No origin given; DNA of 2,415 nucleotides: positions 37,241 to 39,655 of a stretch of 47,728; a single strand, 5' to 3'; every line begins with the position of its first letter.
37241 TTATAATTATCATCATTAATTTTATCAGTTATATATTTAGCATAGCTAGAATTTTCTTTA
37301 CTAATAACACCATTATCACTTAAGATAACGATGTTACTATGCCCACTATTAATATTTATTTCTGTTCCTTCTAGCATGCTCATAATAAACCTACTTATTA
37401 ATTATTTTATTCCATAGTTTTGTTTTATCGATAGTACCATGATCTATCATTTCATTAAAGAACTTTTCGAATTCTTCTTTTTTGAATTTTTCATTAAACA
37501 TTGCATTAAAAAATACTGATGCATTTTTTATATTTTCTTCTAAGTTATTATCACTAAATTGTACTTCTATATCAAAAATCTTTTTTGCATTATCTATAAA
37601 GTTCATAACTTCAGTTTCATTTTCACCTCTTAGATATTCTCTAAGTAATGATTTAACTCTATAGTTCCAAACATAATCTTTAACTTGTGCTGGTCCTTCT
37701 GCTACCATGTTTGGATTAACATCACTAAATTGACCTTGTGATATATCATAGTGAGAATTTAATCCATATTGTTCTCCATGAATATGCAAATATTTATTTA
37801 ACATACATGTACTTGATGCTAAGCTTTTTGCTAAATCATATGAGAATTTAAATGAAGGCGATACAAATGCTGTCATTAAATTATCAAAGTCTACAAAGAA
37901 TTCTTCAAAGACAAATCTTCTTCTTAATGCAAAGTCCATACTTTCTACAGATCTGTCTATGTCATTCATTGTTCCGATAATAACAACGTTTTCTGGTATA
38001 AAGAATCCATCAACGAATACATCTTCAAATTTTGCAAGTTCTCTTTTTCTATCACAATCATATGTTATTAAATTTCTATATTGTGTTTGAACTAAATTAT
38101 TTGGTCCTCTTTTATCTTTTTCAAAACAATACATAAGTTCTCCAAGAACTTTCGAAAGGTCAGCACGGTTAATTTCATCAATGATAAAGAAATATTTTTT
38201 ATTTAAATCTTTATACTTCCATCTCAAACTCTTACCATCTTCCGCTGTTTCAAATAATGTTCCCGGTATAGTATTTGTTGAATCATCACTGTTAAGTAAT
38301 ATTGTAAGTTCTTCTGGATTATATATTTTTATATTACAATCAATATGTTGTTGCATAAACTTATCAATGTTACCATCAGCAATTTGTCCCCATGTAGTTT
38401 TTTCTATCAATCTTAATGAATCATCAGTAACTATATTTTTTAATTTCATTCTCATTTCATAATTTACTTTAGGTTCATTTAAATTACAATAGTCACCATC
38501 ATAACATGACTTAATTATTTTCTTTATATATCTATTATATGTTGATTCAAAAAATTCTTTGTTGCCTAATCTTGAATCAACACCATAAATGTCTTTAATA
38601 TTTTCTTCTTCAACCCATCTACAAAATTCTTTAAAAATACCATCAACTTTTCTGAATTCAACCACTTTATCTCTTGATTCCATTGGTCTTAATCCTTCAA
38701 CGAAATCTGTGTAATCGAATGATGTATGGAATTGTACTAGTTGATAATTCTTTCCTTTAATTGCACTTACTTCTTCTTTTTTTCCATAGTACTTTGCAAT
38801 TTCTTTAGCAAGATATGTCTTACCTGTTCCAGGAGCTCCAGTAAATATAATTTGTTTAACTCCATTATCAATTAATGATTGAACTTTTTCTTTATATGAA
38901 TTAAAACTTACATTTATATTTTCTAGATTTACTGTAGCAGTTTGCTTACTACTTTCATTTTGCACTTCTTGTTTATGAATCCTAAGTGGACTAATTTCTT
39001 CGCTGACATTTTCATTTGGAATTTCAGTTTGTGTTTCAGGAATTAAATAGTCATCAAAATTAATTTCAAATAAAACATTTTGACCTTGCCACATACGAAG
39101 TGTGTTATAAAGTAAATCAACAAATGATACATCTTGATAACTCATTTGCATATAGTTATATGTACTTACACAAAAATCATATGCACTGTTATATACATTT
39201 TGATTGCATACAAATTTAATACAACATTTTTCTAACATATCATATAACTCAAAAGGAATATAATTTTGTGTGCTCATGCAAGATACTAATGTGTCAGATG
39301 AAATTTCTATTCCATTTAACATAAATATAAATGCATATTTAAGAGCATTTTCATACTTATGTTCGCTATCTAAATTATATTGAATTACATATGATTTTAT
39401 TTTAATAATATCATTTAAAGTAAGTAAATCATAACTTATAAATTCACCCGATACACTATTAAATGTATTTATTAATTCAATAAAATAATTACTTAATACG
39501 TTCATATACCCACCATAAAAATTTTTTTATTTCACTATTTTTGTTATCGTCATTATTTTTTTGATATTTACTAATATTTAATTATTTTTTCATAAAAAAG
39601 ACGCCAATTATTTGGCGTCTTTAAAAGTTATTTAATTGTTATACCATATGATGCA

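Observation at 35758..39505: Divergent McrBC-like three-gene operon (AAA+ GTPase, McrC-like partner, membrane peptide) between glgB and the dcw cluster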

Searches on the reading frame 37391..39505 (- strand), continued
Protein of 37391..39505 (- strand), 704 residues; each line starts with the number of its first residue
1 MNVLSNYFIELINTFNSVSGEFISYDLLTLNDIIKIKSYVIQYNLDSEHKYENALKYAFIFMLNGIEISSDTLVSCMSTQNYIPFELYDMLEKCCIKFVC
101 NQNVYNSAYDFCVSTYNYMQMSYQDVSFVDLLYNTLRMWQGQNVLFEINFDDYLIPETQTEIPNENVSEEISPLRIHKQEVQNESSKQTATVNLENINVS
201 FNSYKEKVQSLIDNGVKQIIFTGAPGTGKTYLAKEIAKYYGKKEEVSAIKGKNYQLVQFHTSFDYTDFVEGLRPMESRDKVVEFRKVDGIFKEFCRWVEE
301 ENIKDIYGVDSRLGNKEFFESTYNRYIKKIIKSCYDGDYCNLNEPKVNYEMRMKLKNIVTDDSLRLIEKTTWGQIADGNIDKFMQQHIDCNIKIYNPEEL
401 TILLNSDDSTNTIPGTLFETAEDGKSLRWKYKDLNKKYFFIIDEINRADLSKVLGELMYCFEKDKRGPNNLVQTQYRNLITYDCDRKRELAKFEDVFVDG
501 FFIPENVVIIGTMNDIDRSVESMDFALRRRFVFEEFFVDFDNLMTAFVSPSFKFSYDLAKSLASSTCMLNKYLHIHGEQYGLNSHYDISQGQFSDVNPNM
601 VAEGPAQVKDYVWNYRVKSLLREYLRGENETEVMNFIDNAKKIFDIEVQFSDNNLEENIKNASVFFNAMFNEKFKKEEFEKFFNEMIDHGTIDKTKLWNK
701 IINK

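Call 53: fold_search(model_id=the predicted structure, library=pdb)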
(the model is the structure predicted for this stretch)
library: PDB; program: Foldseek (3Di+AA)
matches with E <= 10: 854; with E <= 0.001: 52
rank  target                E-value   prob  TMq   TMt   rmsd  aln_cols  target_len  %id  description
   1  6ut5_C                4.2e-16  1.00  0.34  0.58  10.6       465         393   22  Cryo-EM structure of the Thermococcus gammatolerans McrBC complex (released 2020-10-21)
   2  6ut5_A                4.9e-16  1.00  0.34  0.58  10.9       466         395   22  Cryo-EM structure of the Thermococcus gammatolerans McrBC complex (released 2020-10-21)
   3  6ut7_B                1.2e-15  1.00  0.33  0.56   9.5       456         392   22  Fitted model for the tetradecameric assembly of Thermococcus gammatolerans McrB AAA+ hexamers with bound McrC (released 2020-10-21)
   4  6ut7_D                1.3e-15  1.00  0.33  0.57  10.2       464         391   22  Fitted model for the tetradecameric assembly of Thermococcus gammatolerans McrB AAA+ hexamers with bound McrC (released 2020-10-21)
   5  6ut4_E                2.5e-15  1.00  0.32  0.56  10.6       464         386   23  Cryo-EM structure of the asymmetric AAA+ domain hexamer from Thermococcus gammatolerans McrB (released 2020-10-21)
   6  6ut4_A                7.2e-15  1.00  0.33  0.57  10.7       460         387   22  Cryo-EM structure of the asymmetric AAA+ domain hexamer from Thermococcus gammatolerans McrB (released 2020-10-21)
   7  6ut4_F                8.8e-15  1.00  0.33  0.56  10.7       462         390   22  Cryo-EM structure of the asymmetric AAA+ domain hexamer from Thermococcus gammatolerans McrB (released 2020-10-21)
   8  6hz4_A                9.3e-15  1.00  0.35  0.79   7.0       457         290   22  Structure of McrBC without DNA binding domains (one half of the full complex) (released 2019-07-24)
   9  6ut4_C                1.2e-14  1.00  0.32  0.55  10.7       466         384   22  Cryo-EM structure of the asymmetric AAA+ domain hexamer from Thermococcus gammatolerans McrB (released 2020-10-21)
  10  6ut3_C                3.1e-14  1.00  0.33  0.58   8.3       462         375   22  X-ray structure of Thermococcus gammatolerans McrB AAA+ domain hexamer in P21 symmetry (released 2020-10-21)
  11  6ut4_D                3.7e-14  1.00  0.31  0.54  11.4       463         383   23  Cryo-EM structure of the asymmetric AAA+ domain hexamer from Thermococcus gammatolerans McrB (released 2020-10-21)
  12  6ut3_D                4.1e-14  1.00  0.31  0.54  11.3       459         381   22  X-ray structure of Thermococcus gammatolerans McrB AAA+ domain hexamer in P21 symmetry (released 2020-10-21)
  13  6ut4_B                6.1e-14  1.00  0.32  0.55  11.3       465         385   21  Cryo-EM structure of the asymmetric AAA+ domain hexamer from Thermococcus gammatolerans McrB (released 2020-10-21)
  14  6ut6_D                7.5e-14  1.00  0.34  0.76   4.0       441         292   22  Cryo-EM structure of the Escherichia coli McrBC complex (released 2020-10-21)
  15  6ut6_C                1.1e-13  1.00  0.33  0.77   8.3       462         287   22  Cryo-EM structure of the Escherichia coli McrBC complex (released 2020-10-21)
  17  6ut6_A                1.6e-13  1.00  0.33  0.77   6.7       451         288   23  Cryo-EM structure of the Escherichia coli McrBC complex (released 2020-10-21)
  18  6hz4_D                2.0e-13  1.00  0.35  0.82   6.0       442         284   23  Structure of McrBC without DNA binding domains (one half of the full complex) (released 2019-07-24)
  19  6hz4_E                4.2e-13  1.00  0.35  0.80   4.8       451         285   23  Structure of McrBC without DNA binding domains (one half of the full complex) (released 2019-07-24)
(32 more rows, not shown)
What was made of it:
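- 37391..39505 (-): McrB-family AAA+ GTPase, 704 aa. It has Walker A G223-T230, Walker B D443/E444, the NxxD signature N514-D517 and the RRRF motif at 528-531. Top Foldseek hits are T. gammatolerans and E. coli McrB, E about 1e-16 to 1e-13 (call 53).
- On McrB-family AAA+ GTPase: Foldseek to 6ut5, 6hz4 and 6ut6 at 4e-16 to 1e-13, TM(target) up to 0.82 (call 53).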

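Call 80: fold_search(model_id=the predicted structure, library=viral)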
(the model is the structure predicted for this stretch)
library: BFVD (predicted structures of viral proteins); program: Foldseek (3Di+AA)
matches with E <= 10: 357; with E <= 0.001: 19
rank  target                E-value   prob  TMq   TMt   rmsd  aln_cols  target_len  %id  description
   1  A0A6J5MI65            7.7e-06  1.00  0.27  0.45  18.5       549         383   11  COG0714 MoxR-like ATPases [uncultured Caudovirales phage]
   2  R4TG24                1.2e-05  1.00  0.28  0.41  19.2       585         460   10  ATPase dynein-related AAA domain-containing protein [Haloarcula hispanica tailed virus 2]
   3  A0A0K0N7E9            1.9e-05  1.00  0.27  0.28  15.2       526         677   11  Putative ATPase family protein [Gordonia phage GMA2]
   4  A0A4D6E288            3.0e-05  1.00  0.24  0.33   9.0       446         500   12  AAA-ATPase [Gordonia phage GodonK]
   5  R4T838                3.5e-05  1.00  0.26  0.40  11.7       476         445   10  ATPase dynein-related AAA domain-containing protein [Haloarcula californiae tailed virus 1]
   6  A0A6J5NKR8            4.3e-05  1.00  0.22  0.23  23.2       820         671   11  AAA domain containing protein [uncultured Caudovirales phage]
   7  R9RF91                6.8e-05  1.00  0.25  0.36  13.7       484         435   11  (no name in the UniProt tables at hand)
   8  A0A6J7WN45            1.7e-04  1.00  0.26  0.39  24.5       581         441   12  AAA domain containing protein [uncultured Caudovirales phage]
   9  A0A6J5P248            1.9e-04  1.00  0.26  0.38  12.6       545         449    9  ATPase-like protein [uncultured Caudovirales phage]
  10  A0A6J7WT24            3.0e-04  1.00  0.26  0.51  10.8       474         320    8  COG0714 MoxR-like ATPases [uncultured Caudovirales phage]
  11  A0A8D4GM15            3.5e-04  1.00  0.27  0.23  15.1       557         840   12  (no name in the UniProt tables at hand)
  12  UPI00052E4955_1       3.8e-04  0.97  0.19  0.11  32.0       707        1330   10  (no name look-up for this kind of identifier)
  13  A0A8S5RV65            4.0e-04  0.44  0.12  0.12  39.5       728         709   10  (no name in the UniProt tables at hand)
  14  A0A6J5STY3            4.2e-04  0.99  0.18  0.24  20.8       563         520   12  ATPase, dynein-related, AAA domain containing protein [uncultured Caudovirales phage]
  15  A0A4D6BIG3            5.5e-04  1.00  0.20  0.35  16.6       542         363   11  (no name in the UniProt tables at hand)
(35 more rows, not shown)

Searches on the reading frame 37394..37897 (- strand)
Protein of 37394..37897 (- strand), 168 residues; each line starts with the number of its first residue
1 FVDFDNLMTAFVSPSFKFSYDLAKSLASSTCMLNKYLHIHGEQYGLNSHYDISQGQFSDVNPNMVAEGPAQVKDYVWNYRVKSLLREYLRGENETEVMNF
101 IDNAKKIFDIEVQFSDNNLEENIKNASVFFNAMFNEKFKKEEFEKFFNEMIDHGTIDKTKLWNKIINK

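Call 50: search_protein_families(library=pfam, proteins=[window:37394-37897:-], max_evalue=10)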
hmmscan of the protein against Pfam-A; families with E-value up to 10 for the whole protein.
seq(168 aa): 2 families
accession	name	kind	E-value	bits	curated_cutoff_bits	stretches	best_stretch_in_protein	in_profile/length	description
PF25725.1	crAss_CARG1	-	0.0022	18.5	27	1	43-107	26-88/133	Crassvirus cargo protein 1 domain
PF05871.18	ESCRT-II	-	0.07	13.8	27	1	103-159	33-83/138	ESCRT-II complex subunit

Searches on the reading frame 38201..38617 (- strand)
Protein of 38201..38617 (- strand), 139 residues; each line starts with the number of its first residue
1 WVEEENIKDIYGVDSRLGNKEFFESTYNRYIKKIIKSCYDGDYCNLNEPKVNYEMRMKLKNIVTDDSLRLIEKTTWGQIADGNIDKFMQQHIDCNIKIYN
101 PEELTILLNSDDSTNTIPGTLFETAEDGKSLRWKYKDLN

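Call 20: find_related_loci(query=A2, collection=genome_contigs, flank=10000)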
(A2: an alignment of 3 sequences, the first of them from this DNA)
Query A2 (139 aa) in genome_contigs; peptide patterns used: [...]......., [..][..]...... (x = any residue, [..] = any of these).
560 stretches matched a pattern, but none encodes a relative of the query by tblastn (E <= 1e-3).

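Call 50: search_protein_families(library=pfam, proteins=[window:38201-38617:-], max_evalue=10)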
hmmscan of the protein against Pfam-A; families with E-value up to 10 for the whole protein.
seq(139 aa): 0 families

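Call 66: search_solved_structures(query=A2, max_evalue=10)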
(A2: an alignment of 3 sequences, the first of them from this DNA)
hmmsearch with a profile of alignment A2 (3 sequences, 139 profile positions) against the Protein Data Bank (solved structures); distinct sequences matched with E-value up to 10: 2.
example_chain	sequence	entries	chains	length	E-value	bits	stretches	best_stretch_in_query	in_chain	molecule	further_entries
9sxb_A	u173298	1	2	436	0.021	18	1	5-63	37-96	Cyclic 2,3-diphosphoglycerate synthetase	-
3n91_A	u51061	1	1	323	0.43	13.8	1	16-59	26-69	uncharacterized protein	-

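Call 74: find_related_loci(query=A2, collection=viral_contigs, flank=5000)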
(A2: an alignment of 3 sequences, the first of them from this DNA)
Query A2 (139 aa) in viral_contigs; peptide patterns used: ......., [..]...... (x = any residue, [..] = any of these).
600 stretches matched a pattern, but none encodes a relative of the query by tblastn (E <= 1e-3).

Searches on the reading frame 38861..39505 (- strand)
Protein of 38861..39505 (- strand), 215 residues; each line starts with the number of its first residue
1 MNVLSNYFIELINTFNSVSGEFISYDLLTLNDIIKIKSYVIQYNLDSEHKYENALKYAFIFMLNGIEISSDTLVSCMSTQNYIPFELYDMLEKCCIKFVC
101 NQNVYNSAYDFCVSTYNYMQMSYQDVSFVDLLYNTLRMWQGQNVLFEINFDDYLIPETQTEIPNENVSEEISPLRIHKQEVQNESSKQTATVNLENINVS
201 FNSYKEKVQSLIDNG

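Call 50: search_protein_families(library=pfam, proteins=[window:38861-39505:-], max_evalue=10)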
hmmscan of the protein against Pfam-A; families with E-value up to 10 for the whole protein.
seq(215 aa): 0 families

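Call 55: search_protein_representatives(protein=window:38906-39505:-)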
Query: 200 residues. Proteins with E-value up to 0.001 (for the whole library): 3; up to 1e-10: 0; up to 1e-30: 0. The best 3 are listed.
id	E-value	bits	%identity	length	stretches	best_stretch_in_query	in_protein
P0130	1.4e-06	45.0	20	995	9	86-144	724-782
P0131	8.1e-05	39.3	25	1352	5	45-100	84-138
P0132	7.4e-04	36.2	29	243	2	78-125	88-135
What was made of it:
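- Checked: Only 3 weak, fragmentary hits among 1.84 billion representative proteins (call 55).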

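Call 67: search_solved_structures(query=window:38906-39505:-, max_evalue=10)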
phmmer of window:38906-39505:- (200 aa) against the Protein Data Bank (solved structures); distinct sequences matched with E-value up to 10: 4.
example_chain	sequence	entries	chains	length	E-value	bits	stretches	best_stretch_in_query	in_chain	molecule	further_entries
2zx0_A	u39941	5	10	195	0.23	15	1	89-123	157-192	CSL3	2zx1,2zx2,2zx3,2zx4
4c6s_A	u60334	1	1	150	0.46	14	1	126-181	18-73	PROBABLE WRKY TRANSCRIPTION FACTOR 52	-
4c6t_A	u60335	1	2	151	0.47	13.9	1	126-181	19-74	PROBABLE WRKY TRANSCRIPTION FACTOR 52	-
9vwi_A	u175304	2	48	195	1.2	12.6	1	90-123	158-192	L-rhamnose-binding lectin CSL2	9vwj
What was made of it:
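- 39041..39505 (-): Orphan N-terminal domain (aa 1-155). It is mostly helical and acidic (net charge -11, pI 4.1) and is the fastest-evolving part of McrB. A disordered linker (aa 156-199, nt 38909-39040) follows it. No Pfam hit (call 50), no PDB hit (call 67), and 3 spurious hits among 1.84e9 representatives (call 55).
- Checked: No Pfam hit (call 50) and no PDB hit (call 67).
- Tried and rejected: Pfam at E up to 10 (call 50), PDB by sequence (call 67) and a full HMMER pass over 1.84e9 representatives (call 55) gave nothing usable.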
